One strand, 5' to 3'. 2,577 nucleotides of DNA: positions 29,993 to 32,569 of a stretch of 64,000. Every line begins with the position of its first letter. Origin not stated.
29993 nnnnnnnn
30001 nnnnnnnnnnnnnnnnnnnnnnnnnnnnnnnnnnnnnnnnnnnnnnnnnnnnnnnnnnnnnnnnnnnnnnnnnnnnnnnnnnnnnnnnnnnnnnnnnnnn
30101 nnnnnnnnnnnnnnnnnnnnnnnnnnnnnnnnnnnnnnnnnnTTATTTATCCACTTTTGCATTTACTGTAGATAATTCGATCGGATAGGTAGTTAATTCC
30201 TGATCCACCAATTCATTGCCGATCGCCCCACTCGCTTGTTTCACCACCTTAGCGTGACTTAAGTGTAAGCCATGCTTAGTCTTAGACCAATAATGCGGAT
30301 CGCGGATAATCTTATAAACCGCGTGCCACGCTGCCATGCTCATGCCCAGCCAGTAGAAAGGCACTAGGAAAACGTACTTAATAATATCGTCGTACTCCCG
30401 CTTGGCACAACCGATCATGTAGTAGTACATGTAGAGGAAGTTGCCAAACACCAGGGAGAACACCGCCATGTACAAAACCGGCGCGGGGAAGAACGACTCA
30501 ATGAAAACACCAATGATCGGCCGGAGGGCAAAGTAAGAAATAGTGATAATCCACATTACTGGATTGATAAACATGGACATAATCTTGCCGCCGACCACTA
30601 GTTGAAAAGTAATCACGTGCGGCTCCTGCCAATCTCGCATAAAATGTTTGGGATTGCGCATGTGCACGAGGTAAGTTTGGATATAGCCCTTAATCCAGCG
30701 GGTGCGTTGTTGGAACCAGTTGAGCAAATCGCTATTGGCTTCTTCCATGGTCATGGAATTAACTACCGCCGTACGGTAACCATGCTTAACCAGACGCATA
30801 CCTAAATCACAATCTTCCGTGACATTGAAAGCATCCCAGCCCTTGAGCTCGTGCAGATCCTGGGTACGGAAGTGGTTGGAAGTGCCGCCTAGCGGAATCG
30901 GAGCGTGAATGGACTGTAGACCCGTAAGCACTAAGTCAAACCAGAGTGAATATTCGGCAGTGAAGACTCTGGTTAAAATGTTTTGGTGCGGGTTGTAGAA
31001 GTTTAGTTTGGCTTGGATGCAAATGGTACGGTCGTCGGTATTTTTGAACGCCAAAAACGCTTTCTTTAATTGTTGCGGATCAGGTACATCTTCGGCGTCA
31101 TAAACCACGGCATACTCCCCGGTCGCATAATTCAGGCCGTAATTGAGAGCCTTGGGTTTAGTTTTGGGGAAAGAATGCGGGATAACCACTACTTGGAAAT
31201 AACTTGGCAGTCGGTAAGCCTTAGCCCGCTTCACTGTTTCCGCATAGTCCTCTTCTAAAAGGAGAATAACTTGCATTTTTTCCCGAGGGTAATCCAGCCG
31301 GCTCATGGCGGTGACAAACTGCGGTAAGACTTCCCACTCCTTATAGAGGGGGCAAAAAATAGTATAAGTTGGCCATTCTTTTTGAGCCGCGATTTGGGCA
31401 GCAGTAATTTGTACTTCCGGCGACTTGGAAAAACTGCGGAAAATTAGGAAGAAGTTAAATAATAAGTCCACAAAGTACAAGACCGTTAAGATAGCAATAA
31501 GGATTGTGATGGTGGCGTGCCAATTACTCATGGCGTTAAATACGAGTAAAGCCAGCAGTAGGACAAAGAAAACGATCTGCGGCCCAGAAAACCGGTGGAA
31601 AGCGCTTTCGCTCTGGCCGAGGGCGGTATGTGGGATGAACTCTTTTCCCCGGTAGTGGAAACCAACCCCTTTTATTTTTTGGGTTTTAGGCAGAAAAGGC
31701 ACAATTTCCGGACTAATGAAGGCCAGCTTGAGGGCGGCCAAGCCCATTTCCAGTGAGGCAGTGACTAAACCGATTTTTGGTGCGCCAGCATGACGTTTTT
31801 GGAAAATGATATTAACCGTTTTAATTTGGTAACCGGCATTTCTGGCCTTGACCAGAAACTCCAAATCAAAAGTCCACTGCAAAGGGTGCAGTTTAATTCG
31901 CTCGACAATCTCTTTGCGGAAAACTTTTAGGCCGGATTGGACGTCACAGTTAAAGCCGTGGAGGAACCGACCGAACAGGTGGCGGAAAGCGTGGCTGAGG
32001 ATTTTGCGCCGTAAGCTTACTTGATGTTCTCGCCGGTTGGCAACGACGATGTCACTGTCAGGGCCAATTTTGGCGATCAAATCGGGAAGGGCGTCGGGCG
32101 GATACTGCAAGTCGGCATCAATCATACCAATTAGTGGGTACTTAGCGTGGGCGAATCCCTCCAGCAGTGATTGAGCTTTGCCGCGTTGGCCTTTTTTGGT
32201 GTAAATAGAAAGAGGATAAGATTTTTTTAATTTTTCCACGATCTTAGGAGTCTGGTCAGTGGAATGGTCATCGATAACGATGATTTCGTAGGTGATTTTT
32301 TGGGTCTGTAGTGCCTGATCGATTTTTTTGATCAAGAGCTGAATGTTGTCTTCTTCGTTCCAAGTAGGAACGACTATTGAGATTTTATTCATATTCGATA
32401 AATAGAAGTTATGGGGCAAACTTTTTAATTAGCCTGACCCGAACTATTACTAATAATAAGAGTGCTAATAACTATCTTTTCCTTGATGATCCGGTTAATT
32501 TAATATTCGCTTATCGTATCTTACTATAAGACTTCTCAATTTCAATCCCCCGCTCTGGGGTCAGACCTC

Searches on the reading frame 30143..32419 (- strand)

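Call 79: search_protein_families(library=pfam, proteins=[window:30143-32419:-], max_evalue=0.001)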
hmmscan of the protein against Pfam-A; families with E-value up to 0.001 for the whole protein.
window:30143-32419:- (758 aa): 6 families
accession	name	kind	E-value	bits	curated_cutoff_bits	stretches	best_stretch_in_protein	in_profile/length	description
PF00535.33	Glycos_transf_2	-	3.4e-45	154.4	23.3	2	14-173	1-165/168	Glycosyl transferase family 2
PF13641.12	Glyco_tranf_2_3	-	1.5e-35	123.7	27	2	350-578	1-230/230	Glycosyltransferase like family 2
PF13632.12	Glyco_trans_2_3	-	1.3e-22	81.1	27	1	438-638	3-194/198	Glycosyl transferase family group 2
PF13506.12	Glyco_transf_21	-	1.7e-09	37.8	21.7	0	422-576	17-173/174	Glycosyl transferase family 21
PF10111.15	Glyco_tranf_2_2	-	2.7e-06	27.5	27.3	1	14-113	1-101/276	Glycosyltransferase like family 2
PF13733.12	Glyco_transf_7N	-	0.00012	22.2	27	1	10-55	46-91/134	N-terminal region of glycosyl transferase group 7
